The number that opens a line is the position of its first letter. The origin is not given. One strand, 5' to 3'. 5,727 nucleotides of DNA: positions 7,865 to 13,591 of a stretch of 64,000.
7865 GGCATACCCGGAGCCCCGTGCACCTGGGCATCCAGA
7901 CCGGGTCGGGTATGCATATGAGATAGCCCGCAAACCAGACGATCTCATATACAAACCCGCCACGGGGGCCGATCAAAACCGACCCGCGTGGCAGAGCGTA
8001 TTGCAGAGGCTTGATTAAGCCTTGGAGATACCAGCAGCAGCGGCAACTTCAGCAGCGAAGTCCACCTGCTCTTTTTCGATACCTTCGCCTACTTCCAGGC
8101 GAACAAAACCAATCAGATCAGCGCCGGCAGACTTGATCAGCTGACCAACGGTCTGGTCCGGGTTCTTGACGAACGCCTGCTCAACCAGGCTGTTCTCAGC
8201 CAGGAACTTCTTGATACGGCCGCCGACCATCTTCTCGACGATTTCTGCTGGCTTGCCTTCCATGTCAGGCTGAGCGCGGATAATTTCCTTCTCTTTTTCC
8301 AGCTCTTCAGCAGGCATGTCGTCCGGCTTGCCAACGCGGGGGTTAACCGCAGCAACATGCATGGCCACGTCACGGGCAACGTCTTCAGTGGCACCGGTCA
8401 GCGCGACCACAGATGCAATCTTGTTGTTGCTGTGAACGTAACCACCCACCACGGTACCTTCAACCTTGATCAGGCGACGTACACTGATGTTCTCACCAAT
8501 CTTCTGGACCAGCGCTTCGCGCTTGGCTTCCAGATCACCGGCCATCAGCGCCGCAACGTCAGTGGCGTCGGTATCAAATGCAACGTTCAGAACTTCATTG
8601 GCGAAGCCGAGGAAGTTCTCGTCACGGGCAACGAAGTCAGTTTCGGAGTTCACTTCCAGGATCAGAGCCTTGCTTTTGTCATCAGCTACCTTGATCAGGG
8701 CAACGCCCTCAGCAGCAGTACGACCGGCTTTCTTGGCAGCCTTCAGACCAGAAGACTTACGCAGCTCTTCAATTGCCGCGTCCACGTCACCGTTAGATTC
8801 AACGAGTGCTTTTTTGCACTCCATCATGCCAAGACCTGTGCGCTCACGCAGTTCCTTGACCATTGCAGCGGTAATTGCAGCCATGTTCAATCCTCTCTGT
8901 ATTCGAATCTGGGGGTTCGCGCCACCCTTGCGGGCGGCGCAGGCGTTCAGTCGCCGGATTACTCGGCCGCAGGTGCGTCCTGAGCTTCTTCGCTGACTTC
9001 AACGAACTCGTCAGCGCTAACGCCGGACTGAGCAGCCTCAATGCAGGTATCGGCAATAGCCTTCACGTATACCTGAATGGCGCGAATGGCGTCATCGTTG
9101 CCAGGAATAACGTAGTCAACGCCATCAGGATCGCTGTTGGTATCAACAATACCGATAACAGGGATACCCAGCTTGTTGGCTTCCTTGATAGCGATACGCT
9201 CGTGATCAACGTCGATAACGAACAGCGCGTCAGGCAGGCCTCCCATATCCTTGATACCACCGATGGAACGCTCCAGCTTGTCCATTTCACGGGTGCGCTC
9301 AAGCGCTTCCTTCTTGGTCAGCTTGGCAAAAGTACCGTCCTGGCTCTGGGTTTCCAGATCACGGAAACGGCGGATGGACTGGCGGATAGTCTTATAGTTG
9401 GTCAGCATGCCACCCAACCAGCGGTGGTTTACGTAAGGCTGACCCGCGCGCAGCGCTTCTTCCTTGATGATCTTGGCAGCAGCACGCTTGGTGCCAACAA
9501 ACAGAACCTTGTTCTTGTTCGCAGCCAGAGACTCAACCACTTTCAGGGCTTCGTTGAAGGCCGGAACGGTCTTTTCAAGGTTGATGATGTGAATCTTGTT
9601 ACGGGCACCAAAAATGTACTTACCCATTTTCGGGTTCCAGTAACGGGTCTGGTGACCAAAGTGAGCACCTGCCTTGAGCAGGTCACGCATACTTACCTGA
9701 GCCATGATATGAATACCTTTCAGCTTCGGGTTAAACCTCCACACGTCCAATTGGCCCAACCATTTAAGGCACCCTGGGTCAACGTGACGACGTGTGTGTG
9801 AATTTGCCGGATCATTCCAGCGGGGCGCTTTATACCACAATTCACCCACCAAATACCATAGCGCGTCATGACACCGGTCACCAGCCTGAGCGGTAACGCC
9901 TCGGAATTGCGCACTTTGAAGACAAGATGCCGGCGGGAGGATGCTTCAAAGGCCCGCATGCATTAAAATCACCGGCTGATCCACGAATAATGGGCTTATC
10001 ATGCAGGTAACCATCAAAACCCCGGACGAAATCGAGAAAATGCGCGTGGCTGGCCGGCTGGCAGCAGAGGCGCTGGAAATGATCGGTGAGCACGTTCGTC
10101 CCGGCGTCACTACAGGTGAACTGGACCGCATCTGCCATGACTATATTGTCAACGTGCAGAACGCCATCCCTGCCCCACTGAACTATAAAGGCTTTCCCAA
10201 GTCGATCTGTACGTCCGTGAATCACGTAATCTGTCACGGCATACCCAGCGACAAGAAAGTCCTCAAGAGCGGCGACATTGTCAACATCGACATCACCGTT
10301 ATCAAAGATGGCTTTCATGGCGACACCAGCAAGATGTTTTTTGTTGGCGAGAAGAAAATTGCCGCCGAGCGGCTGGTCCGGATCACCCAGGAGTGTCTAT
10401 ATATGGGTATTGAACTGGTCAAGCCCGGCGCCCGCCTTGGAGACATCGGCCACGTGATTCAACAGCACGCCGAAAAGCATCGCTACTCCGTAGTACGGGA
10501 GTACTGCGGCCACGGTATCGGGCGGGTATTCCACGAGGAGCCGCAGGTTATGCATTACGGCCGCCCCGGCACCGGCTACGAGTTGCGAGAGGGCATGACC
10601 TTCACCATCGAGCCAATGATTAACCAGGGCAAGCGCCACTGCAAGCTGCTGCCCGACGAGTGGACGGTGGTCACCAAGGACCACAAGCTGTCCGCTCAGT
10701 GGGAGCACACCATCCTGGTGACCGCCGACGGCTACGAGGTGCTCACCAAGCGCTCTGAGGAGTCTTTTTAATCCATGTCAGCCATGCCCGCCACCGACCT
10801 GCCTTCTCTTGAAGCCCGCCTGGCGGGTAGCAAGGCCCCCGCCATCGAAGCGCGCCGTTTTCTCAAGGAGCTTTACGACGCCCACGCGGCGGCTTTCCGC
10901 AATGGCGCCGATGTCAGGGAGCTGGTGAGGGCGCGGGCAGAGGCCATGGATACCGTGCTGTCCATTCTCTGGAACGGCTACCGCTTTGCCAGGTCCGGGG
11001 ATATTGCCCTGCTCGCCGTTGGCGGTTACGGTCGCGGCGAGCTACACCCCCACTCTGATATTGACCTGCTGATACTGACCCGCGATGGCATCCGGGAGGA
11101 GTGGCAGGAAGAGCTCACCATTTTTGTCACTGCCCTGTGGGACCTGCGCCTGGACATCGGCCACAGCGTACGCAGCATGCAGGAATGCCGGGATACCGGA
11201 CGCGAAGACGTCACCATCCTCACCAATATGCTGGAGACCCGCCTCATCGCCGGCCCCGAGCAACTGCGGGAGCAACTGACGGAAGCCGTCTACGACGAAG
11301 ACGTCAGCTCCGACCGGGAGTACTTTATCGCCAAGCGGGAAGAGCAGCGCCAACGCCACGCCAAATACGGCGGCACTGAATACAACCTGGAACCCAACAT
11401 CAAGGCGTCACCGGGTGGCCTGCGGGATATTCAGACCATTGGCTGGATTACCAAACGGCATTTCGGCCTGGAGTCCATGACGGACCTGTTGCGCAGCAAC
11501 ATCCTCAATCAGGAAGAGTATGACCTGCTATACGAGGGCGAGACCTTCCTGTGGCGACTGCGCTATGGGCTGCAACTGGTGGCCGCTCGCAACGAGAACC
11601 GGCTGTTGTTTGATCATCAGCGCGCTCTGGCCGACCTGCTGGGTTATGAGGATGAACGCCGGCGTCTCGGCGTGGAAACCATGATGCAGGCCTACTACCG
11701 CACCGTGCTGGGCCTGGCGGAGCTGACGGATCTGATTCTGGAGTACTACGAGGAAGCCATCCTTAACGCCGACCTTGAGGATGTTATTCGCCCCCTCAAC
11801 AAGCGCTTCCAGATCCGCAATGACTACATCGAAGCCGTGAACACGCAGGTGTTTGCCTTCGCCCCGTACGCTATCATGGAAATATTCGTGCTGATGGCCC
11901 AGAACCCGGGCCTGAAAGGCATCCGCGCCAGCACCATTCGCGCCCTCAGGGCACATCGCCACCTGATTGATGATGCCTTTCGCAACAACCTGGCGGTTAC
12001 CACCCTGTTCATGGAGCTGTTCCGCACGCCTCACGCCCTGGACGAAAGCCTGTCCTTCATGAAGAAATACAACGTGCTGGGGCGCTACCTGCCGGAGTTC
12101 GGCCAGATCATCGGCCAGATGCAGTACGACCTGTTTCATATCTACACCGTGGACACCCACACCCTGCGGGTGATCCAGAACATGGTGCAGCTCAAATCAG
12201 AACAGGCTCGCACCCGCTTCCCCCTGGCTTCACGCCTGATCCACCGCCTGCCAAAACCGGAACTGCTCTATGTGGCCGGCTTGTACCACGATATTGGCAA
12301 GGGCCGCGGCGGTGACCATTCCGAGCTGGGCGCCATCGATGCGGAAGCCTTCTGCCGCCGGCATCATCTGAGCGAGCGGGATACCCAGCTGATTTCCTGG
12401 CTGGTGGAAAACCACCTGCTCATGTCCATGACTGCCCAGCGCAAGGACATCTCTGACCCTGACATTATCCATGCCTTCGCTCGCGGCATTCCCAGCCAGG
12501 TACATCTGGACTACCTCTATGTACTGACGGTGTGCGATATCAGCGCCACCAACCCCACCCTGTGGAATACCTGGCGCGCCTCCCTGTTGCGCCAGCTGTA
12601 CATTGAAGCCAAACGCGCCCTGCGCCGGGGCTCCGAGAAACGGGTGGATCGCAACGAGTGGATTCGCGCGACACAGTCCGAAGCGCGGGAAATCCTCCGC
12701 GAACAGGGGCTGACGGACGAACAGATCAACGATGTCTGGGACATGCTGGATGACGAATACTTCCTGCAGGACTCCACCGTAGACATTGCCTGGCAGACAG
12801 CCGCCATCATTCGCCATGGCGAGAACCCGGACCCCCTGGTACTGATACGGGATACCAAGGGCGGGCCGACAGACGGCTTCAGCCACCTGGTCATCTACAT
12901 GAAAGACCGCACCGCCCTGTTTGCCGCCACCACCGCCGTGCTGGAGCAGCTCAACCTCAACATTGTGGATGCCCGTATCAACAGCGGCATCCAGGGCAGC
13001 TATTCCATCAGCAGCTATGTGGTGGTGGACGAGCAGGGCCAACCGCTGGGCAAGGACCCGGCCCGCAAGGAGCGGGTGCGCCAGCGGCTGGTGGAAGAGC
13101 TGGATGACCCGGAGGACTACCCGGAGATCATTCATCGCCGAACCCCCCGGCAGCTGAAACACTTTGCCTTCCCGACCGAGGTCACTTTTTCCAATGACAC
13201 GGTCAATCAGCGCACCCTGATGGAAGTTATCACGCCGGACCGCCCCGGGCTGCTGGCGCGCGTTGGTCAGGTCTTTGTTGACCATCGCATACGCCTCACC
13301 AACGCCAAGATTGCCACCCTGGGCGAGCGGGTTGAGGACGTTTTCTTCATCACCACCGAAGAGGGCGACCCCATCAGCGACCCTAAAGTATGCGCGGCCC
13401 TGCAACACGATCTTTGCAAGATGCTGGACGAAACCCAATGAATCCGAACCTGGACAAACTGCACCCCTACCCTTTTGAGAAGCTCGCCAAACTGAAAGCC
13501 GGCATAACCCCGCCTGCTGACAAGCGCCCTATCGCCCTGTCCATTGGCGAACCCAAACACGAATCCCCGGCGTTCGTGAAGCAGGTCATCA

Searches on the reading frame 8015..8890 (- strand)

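Call 29: search_protein_families(library=pfam, proteins=[window:8015-8890:-], max_evalue=0.00001)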
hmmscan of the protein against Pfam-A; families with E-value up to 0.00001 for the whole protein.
window:8015-8890:- (291 aa): 1 family
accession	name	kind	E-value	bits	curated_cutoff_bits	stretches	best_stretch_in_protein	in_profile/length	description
PF00889.24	EF_TS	-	9.2e-67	225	27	1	75-269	1-204/204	Elongation factor TS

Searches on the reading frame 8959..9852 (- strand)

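Call 29: search_protein_families(library=pfam, proteins=[window:8959-9852:-], max_evalue=0.00001)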
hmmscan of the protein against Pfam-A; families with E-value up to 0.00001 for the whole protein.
window:8959-9852:- (297 aa): 1 family
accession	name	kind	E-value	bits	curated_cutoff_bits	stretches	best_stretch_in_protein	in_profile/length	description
PF00318.25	Ribosomal_S2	-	3.3e-99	330.9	26.1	1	58-272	1-215/216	Ribosomal protein S2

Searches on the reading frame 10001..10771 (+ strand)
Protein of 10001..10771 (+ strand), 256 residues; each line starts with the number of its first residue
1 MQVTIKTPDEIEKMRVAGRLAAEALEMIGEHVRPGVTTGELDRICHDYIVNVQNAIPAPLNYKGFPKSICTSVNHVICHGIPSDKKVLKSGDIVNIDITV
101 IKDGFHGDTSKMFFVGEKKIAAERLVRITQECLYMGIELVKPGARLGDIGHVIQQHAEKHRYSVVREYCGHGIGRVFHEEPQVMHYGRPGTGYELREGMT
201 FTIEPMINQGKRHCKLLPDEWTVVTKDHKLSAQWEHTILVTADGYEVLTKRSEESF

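Call 29: search_protein_families(library=pfam, proteins=[window:10001-10771:+], max_evalue=0.00001)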
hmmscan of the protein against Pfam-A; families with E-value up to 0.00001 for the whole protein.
window:10001-10771:+ (256 aa): 1 family
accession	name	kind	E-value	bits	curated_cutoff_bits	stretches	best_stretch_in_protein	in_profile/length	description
PF00557.29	Peptidase_M24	-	4.7e-55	187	23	1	12-242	1-208/208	Metallopeptidase family M24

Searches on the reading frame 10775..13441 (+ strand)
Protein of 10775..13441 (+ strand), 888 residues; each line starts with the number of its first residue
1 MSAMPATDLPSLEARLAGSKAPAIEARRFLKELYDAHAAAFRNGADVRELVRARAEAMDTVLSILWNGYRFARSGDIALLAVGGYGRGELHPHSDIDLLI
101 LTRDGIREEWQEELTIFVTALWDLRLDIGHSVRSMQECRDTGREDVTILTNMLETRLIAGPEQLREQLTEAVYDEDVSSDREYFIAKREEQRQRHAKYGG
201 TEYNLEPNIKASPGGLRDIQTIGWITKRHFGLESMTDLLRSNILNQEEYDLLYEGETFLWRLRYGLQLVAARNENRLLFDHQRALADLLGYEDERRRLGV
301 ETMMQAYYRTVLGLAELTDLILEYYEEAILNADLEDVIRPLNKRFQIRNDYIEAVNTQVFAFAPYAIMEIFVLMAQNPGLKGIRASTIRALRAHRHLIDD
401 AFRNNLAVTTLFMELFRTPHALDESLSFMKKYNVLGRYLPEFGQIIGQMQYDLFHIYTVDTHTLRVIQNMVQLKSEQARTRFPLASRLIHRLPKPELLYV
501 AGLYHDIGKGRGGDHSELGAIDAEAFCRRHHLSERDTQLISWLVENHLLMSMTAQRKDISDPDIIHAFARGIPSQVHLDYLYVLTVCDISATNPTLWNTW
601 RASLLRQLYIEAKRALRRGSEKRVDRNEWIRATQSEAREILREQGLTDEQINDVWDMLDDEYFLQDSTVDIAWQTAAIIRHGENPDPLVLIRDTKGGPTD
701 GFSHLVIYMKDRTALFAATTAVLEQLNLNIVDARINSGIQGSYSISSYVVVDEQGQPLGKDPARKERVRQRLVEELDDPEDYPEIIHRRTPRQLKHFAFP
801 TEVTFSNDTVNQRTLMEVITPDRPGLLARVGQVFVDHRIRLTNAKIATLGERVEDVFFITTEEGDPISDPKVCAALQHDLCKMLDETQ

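Call 30: search_protein_families(library=pfam, proteins=[window:10775-13441:+], max_evalue=0.00001)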
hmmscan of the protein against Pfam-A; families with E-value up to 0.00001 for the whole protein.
window:10775-13441:+ (888 aa): 5 families
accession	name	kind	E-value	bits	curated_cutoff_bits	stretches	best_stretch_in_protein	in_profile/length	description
PF08335.16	GlnD_UR_UTase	-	2.6e-44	151.1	21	1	184-320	3-139/141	GlnD PII-uridylyltransferase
PF01966.28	HD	-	7.6e-13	49.2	22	1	459-563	1-104/116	HD domain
PF01842.31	ACT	-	3.3e-12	46.4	27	1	817-872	4-57/66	ACT domain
PF24931.1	ACT_ACR9_3rd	-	1.2e-06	28.9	27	0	803-880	2-80/98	ACR9-like, ACT-like domain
PF01909.29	NTP_transf_2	-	3.5e-06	27.7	21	1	74-105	13-43/93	Nucleotidyltransferase domain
